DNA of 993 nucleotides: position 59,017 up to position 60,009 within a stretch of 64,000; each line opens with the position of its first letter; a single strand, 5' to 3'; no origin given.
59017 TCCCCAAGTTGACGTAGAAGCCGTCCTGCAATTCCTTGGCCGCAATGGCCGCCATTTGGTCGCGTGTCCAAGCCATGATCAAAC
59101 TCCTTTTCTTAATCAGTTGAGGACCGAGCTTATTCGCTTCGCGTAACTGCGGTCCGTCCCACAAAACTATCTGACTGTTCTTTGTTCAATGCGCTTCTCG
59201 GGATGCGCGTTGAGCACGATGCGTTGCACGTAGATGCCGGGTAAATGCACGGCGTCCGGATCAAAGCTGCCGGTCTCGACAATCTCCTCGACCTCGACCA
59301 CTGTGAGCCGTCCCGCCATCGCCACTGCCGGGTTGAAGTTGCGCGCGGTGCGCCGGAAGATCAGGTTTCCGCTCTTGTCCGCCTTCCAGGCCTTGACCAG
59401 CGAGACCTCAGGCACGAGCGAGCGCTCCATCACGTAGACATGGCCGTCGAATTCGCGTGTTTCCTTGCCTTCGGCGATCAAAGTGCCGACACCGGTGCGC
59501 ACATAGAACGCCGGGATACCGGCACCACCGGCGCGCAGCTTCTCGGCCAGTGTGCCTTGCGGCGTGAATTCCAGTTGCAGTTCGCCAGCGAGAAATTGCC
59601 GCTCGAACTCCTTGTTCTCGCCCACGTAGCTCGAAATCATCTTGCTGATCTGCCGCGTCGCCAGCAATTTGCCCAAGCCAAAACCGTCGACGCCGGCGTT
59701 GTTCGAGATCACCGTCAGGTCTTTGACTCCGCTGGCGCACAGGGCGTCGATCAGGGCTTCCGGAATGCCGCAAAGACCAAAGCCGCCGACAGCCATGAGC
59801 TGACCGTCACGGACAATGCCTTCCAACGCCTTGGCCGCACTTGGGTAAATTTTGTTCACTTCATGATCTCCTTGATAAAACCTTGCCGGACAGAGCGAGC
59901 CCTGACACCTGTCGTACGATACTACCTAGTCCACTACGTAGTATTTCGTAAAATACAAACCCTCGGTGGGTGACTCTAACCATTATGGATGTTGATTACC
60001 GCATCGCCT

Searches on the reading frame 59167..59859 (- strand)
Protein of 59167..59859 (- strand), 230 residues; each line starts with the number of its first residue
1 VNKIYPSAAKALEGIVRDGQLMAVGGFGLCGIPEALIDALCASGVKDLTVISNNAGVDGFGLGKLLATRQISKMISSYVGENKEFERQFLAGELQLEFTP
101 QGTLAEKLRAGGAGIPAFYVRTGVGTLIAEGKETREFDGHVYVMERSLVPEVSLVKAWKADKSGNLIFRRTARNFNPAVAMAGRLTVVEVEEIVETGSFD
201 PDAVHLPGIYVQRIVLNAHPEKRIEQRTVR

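Call 5: search_protein_families(library=pfam, proteins=[window:59167-59859:-], max_evalue=0.01)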
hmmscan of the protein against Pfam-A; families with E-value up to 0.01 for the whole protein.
window:59167-59859:- (230 aa): 2 families
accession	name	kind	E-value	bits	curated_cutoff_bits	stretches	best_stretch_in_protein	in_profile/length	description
PF01144.29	CoA_trans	-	1.9e-74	250.2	23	1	7-217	3-217/217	Coenzyme A transferase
PF16957.11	Mal_decarbox_Al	-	0.0011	17.9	25.4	1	147-220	135-207/546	Malonate decarboxylase, alpha subunit, transporter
